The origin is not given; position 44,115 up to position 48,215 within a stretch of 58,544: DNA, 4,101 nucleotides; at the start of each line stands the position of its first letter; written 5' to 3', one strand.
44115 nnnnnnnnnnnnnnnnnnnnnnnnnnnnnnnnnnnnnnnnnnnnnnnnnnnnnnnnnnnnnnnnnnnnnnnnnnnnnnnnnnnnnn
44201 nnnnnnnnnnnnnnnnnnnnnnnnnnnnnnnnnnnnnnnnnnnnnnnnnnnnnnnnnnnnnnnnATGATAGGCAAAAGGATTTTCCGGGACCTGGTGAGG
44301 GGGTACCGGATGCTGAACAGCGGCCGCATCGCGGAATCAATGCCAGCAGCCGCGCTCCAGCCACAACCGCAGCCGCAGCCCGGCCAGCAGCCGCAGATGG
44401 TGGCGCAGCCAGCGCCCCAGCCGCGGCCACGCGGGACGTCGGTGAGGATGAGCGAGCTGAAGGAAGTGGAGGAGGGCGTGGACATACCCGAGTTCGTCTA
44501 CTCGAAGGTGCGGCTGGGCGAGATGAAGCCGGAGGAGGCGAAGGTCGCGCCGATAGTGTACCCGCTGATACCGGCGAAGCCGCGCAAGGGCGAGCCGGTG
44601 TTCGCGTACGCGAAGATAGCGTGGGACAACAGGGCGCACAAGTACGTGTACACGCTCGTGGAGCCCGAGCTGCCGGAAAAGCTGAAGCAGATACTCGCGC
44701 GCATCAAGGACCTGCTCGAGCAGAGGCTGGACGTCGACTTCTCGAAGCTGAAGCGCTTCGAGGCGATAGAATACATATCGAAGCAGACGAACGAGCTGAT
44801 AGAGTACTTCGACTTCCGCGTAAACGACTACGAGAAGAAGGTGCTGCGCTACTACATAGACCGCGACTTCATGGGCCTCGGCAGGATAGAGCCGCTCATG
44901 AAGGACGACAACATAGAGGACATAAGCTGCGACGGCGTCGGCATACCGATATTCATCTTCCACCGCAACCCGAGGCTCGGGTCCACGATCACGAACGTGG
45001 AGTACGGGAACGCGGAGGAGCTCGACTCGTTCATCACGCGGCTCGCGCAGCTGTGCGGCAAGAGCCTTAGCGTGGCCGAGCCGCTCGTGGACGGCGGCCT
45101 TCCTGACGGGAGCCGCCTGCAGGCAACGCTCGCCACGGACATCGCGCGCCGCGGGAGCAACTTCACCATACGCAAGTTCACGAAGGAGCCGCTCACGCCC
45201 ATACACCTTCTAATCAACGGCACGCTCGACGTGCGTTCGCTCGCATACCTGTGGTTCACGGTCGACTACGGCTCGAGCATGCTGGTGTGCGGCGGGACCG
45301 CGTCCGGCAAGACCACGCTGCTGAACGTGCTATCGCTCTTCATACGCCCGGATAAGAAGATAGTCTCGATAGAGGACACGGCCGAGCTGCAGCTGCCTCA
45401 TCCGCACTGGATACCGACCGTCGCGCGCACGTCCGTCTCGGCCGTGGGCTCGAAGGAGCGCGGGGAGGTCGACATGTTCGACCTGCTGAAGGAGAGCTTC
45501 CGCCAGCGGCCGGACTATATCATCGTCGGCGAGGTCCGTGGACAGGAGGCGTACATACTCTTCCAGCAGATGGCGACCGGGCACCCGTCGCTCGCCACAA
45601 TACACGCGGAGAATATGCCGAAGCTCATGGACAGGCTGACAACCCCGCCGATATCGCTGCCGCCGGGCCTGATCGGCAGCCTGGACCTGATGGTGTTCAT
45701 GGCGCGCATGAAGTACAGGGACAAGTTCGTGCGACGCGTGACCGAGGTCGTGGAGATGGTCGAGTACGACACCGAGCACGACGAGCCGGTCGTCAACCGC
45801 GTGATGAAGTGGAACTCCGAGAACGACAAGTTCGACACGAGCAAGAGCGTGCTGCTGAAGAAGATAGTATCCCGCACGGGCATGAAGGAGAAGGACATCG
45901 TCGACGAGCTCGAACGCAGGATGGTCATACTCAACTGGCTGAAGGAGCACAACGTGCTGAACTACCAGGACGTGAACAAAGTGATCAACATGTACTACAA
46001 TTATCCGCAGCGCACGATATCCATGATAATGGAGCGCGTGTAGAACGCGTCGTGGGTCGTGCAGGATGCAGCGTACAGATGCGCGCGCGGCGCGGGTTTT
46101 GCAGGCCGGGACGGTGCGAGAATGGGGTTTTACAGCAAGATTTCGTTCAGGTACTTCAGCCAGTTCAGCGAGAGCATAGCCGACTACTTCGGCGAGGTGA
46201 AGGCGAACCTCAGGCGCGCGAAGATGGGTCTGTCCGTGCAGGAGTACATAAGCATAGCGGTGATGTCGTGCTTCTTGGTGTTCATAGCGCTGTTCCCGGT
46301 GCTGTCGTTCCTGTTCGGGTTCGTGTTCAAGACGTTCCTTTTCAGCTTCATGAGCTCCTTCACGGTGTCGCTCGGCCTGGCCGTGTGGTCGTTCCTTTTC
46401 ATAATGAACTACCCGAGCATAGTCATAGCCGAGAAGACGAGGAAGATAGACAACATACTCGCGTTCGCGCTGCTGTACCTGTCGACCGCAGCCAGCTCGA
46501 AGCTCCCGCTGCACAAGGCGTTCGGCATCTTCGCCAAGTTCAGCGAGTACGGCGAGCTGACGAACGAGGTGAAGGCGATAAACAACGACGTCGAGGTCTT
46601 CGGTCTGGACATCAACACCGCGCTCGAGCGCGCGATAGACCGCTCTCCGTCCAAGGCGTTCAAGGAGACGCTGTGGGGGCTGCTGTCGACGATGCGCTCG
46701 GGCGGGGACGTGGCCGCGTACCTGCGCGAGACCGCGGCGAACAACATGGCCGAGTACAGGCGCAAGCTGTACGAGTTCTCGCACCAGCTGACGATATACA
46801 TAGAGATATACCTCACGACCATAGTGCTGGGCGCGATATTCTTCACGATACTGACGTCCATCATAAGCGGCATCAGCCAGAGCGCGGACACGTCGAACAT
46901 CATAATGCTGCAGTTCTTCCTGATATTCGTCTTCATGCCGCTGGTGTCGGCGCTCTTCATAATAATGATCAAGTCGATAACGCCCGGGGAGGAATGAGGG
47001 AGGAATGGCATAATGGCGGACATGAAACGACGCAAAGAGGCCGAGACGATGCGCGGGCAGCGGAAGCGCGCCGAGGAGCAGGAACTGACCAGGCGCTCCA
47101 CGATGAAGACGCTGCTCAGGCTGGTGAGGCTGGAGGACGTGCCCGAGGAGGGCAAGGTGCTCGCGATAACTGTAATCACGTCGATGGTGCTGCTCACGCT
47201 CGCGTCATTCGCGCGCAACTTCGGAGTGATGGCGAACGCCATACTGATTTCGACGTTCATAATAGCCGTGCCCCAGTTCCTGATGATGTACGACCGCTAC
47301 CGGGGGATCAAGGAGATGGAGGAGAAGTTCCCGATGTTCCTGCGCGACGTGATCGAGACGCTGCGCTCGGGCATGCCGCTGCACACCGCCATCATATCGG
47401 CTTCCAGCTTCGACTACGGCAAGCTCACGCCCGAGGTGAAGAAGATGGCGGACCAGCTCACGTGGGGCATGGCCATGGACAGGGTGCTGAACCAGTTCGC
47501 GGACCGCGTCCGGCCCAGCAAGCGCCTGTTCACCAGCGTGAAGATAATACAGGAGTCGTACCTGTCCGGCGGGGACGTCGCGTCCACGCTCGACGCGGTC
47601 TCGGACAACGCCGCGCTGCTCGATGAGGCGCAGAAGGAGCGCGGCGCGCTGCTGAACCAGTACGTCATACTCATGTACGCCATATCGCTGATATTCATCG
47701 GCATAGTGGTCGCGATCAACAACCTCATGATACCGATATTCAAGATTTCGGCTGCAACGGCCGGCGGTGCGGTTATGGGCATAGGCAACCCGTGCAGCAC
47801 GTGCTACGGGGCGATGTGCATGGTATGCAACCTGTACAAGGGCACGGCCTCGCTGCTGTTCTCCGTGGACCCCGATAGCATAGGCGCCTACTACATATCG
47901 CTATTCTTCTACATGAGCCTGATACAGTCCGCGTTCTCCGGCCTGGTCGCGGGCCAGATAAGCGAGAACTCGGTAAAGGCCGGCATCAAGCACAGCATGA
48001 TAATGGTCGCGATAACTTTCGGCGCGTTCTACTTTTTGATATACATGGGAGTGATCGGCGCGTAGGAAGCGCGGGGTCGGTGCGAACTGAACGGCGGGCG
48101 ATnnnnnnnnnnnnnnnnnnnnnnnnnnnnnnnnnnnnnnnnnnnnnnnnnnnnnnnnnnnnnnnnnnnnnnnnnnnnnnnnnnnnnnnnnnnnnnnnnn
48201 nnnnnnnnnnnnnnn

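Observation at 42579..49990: Eight-gene same-strand operon for a non-archaellum type IV pilus-like machine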

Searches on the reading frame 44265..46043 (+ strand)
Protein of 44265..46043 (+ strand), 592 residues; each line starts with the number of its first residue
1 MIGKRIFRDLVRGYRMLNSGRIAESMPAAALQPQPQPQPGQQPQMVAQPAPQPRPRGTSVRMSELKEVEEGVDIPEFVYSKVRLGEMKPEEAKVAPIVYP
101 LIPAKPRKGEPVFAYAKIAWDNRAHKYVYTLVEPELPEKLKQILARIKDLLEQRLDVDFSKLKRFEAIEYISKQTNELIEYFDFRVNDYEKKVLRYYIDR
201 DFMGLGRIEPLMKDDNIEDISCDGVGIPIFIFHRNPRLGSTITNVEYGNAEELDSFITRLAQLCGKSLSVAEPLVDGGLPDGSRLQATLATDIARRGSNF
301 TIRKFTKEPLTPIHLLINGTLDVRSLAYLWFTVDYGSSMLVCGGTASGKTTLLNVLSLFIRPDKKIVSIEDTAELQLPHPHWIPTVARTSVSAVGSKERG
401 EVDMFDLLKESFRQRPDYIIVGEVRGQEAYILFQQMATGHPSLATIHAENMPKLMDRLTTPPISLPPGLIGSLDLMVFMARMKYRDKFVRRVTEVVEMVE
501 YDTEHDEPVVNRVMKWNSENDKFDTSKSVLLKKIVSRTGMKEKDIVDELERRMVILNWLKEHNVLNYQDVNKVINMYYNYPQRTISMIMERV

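Call 3: search_protein_families(library=pfam, proteins=[window:44265-46043:+], max_evalue=1)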
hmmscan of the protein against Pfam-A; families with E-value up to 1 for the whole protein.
window:44265-46043:+ (592 aa): 8 families
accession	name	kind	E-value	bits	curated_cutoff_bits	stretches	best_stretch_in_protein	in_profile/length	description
PF00437.27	T2SSE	-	3.7e-32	111.8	24.9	1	244-459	37-256/370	Type II/IV secretion system protein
PF23989.1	PilB3_C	-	0.00045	20.8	27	1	519-579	1-61/83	PilB3-like, C-terminal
PF00005.33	ABC_tran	-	0.00086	20.4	25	1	330-373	5-48/137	ABC transporter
PF13175.12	AAA_15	-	0.0009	19.4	32.1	1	338-500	25-92/374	AAA ATPase domain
PF01580.24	FtsK_SpoIIIE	-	0.016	15.1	24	1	337-356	40-59/221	FtsK/SpoIIIE family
PF13555.12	AAA_29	-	0.058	13.6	27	1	336-365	22-51/61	P-loop containing region of AAA domain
PF06414.18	Zeta_toxin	-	0.18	11.7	22.3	1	338-382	18-61/199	Zeta toxin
PF13476.12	AAA_23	-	0.64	11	27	0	340-358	23-41/201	AAA domain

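Call 4: search_protein_families(library=ncbifam, proteins=[window:44265-46043:+], max_evalue=1)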
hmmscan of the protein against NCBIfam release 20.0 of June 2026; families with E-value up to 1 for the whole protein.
window:44265-46043:+ (592 aa): 47 families (the best 25 are shown)
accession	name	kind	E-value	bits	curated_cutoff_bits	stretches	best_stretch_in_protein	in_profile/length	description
NF058587.1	archaellum_moto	equivalog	3.5e-121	405.5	550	1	125-579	74-519/527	archaellum flagellar ATPase motor FlaI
NF053672.1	bindosome_BasE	exception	1.2e-53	182.6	1000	1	191-579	125-509/512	bindosome assembly system ATPase subunit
TIGR03819.1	heli_sec_ATPase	hypoth_equivalog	5.9e-49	167.1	373.15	1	196-458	43-297/340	TadA family conjugal transfer-associated ATPase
TIGR02788.1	VirB11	equivalog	1e-34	120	249.95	2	328-458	136-262/308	P-type DNA transfer ATPase VirB11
TIGR02782.1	TrbB_P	equivalog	4.9e-32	111.4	304.55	1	236-502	37-297/303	P-type conjugative transfer ATPase TrbB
NF010469.0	PRK13894.1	subfamily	1.2e-27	97.1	508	1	238-502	52-311/320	conjugal transfer ATPase TrbB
NF010407.0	PRK13833.1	subfamily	5.6e-24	85.1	499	1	237-497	46-302/323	conjugal transfer protein TrbB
NF010475.0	PRK13900.1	equivalog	2.9e-23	82.5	389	2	332-452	156-273/333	type IV secretion system ATPase VirB11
NF010425.0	PRK13851.1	equivalog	8.5e-21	74.2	461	1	328-451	154-273/344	type IV secretion system protein VirB11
NF041000.1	ATPase_ComGA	equivalog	2.2e-15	56.4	300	1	339-459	131-243/267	competence type IV pilus ATPase ComGA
TIGR02533.1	type_II_gspE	equivalog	2.8e-13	49.4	630.25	1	339-557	246-446/486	type II secretion system ATPase GspE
TIGR02538.1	type_IV_pilB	equivalog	1.4e-12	47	675.65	1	339-477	319-446/564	type IV-A pilus assembly ATPase PilB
TIGR01420.1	pilT_fam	subfamily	4.2e-11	42.7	319.1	1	339-458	125-239/343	PilT/PilU family type 4a pilus ATPase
NF007755.0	PRK10436.1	equivalog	5.7e-11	41.7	617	1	339-460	222-334/465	type II secretion system protein GspE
TIGR02525.1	plasmid_TraJ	equivalog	1.8e-10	40.3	368.3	1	340-458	153-269/372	plasmid transfer ATPase TraJ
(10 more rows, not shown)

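Call 6: find_related_loci(query=window:44265-46043:+, collection=genome_contigs, flank=10000)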
Query window:44265-46043:+ (592 aa) in genome_contigs; peptide patterns used: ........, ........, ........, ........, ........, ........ (x = any residue, [..] = any of these).
42 stretches matched a pattern; 5 encode a relative of the query (tblastn E <= 1e-3); 5 distinct loci.
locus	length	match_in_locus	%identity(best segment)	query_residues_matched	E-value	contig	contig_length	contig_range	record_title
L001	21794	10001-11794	66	1-592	0e+0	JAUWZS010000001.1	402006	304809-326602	MAG: Candidatus Aenigmatarchaeota archaeon isolate CSMAG_2742 CSMAG_2742_k141_853591_length_402006_cov_52.0000, whole ge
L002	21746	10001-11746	63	1-592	0e+0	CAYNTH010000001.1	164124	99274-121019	MAG TPA_asm: uncultured archaeon isolate SRP141376_co2_418 genome assembly, contig: NODE_184_length_164124_cov_9.092949,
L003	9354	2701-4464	59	8-588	0e+0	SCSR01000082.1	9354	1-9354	MAG: archaeon isolate FW215_bin.29 FW215_bin.29-99665, whole genome shotgun sequence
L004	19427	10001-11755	67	1-592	0e+0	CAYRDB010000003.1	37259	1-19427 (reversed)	MAG TPA_asm: uncultured archaeon isolate SRP239243_co2_306 genome assembly, contig: NODE_1527_length_37259_cov_11.050720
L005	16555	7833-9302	63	99-590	0e+0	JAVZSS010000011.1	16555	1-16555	MAG: Candidatus Aenigmatarchaeota archaeon isolate DRTY-8_201705_bins_23 DRTY-8_201705_bins_23_scaffold_11, whole genome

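Call 22: search_solved_structures(query=window:44265-46043:+, max_evalue=1e-10)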
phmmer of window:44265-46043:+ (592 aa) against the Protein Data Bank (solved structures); distinct sequences matched with E-value up to 1e-10: 9.
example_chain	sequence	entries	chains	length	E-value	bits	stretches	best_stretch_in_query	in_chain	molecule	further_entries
2oap_1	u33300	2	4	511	5.4e-108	365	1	116-588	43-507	Type II secretion system protein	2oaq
4ii7_A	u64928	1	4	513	2.3e-81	277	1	190-571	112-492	FlaI ATPase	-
4ihq_A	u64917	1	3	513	1.5e-80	274.3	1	190-571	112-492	FlaI ATPase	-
8rkd_E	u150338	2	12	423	1.3e-45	159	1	165-498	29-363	Pilus assembly ATPase CpaF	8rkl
8rjf_A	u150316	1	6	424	1.3e-45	159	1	165-498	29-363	Pilus assembly ATPase CpaF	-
9e24_A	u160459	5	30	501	2.8e-45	157.9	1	165-497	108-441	CpaF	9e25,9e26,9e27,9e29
6bge_A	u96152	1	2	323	1.2e-16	63.4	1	325-459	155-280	VirB11-like protein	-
1g6o_A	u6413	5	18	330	1.3e-16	63.3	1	325-459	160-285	CAG-ALPHA | virB11 homolog | Cag-alfa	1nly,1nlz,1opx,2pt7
2gza_A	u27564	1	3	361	4.7e-14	54.8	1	292-459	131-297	Type IV secretion system protein VirB11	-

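Call 30: search_protein_families(library=pfam, proteins=[L003:1167-2630:+, L001:8850-9530:+, L003:541-1167:+, L005:6445-7071:+, L001:9530-9988:+, L002:13660-14178:+, L003:6272-6775:+, L005:11119-11601:+, L003:6780-8096:+], max_evalue=1)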
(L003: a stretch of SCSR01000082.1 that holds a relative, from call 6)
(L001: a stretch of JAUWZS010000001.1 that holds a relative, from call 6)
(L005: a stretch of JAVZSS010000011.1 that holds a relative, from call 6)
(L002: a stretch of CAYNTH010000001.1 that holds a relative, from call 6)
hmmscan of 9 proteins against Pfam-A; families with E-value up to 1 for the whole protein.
L003:1167-2630:+ (488 aa): 1 family
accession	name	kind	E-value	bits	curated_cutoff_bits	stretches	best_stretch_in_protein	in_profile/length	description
PF10102.14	DUF2341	-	7.1e-25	87.7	23.4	1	215-295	1-83/84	Domain of unknown function (DUF2341)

L001:8850-9530:+ (227 aa): 3 families
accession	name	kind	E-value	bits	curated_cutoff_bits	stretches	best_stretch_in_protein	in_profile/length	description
PF23960.2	DUF7289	-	0.019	14.9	27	1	12-58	2-51/238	Family of unknown function (DUF7289)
PF23494.1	bPH_10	-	0.03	14.2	27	0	195-220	95-120/151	YqeB-like bacterial PH domain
PF07790.16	Pilin_N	-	0.053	14.8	25.2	1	11-79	1-63/78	Archaeal Type IV pilin, N-terminal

L003:541-1167:+ (209 aa): 1 family
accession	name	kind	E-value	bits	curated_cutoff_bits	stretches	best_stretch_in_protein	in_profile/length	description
PF07790.16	Pilin_N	-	0.013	16.8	25.2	1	2-69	1-62/78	Archaeal Type IV pilin, N-terminal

L005:6445-7071:+ (209 aa): 2 families
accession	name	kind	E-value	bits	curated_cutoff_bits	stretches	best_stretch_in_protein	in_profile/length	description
PF23960.2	DUF7289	-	0.00022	21.3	27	1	4-96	3-100/238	Family of unknown function (DUF7289)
PF13800.11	Sigma_reg_N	-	0.088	13.5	26.3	1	7-75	15-83/91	Sigma factor regulator N-terminal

L001:9530-9988:+ (153 aa): 0 families

L002:13660-14178:+ (173 aa): 1 family
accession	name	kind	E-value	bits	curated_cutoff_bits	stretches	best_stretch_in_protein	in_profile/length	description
PF17573.8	GA-like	-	0.24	11.7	25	1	121-141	23-43/50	GA-like domain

L003:6272-6775:+ (168 aa): 2 families
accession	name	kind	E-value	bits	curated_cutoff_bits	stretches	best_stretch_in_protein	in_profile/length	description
PF23958.1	DUF7287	-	0.00041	21.4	27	1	2-168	3-157/157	Family of unknown function (DUF7287)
PF18219.6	SidC_N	-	0.11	11.9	25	1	74-131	256-317/465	SidC N-terminal domain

L005:11119-11601:+ (161 aa): 0 families

L003:6780-8096:+ (439 aa): 1 family
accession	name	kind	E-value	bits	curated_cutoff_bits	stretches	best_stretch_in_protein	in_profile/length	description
PF13517.12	FG-GAP_3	-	0.016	16.2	26.9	1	339-383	15-58/61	FG-GAP-like repeat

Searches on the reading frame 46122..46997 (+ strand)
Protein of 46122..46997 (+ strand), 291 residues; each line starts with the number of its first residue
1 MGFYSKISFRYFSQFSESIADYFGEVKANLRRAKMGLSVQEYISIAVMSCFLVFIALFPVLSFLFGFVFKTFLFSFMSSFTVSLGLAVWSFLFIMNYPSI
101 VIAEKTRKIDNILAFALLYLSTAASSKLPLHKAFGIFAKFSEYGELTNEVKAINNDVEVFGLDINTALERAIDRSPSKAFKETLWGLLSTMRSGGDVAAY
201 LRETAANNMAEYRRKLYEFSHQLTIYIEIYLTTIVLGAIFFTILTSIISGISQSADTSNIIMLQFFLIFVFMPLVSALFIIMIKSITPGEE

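Call 3: search_protein_families(library=pfam, proteins=[window:46122-46997:+], max_evalue=1)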
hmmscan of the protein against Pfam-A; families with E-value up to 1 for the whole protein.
window:46122-46997:+ (291 aa): 1 family
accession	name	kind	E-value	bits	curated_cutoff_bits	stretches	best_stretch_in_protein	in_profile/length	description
PF00482.28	T2SSF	-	1.8e-15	57.4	25.2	1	117-244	2-124/125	Type II secretion system (T2SS), protein F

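Call 4: search_protein_families(library=ncbifam, proteins=[window:46122-46997:+], max_evalue=1)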
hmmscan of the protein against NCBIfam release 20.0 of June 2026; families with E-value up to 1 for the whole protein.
window:46122-46997:+ (291 aa): 5 families
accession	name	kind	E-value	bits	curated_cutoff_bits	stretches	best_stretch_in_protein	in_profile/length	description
NF004704.2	PRK06041.1-2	equivalog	1.9e-21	76.4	550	1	33-289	4-249/555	archaellar assembly protein ArlJ/FlaJ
NF004705.1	PRK06041.1-3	equivalog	3e-12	46.2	400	1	108-284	2-174/465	archaellar assembly protein ArlJ/FlaJ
NF046075.1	UpsF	equivalog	2.6e-09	36.4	400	1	49-288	31-251/484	membrane pilin protein UpsF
NF053673.1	bindosome_BasF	exception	0.005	15.4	1300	1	18-246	116-338/656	bindosome assembly system membrane anchoring protein BasF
NF043039.1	HgcAB_like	equivalog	0.11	12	285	1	196-277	130-207/350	HgcAB-like fusion protein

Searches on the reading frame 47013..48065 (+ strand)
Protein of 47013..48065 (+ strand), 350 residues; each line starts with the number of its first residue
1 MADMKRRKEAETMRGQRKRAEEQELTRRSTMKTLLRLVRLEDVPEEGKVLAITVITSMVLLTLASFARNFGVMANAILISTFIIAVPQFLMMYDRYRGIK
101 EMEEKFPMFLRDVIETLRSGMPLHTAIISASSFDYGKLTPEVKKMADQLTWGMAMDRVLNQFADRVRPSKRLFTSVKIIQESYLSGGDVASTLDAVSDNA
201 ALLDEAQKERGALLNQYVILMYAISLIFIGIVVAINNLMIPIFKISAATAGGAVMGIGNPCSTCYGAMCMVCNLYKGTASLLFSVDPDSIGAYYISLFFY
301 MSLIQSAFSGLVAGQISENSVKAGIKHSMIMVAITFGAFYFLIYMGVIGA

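Call 3: search_protein_families(library=pfam, proteins=[window:47013-48065:+], max_evalue=1)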
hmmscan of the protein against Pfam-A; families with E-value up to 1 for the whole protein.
window:47013-48065:+ (350 aa): 1 family
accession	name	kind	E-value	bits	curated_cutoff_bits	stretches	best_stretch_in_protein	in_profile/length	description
PF00482.28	T2SSF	-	1.8e-12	47.7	25.2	1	109-234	1-122/125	Type II secretion system (T2SS), protein F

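Call 4: search_protein_families(library=ncbifam, proteins=[window:47013-48065:+], max_evalue=1)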
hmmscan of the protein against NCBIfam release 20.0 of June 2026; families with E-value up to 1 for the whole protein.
window:47013-48065:+ (350 aa): 2 families
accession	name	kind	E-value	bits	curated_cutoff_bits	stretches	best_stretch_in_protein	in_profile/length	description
NF004705.1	PRK06041.1-3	equivalog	1e-09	37.9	400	1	50-266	192-394/465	archaellar assembly protein ArlJ/FlaJ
NF046075.1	UpsF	equivalog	3.5e-05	22.8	400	1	51-225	264-425/484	membrane pilin protein UpsF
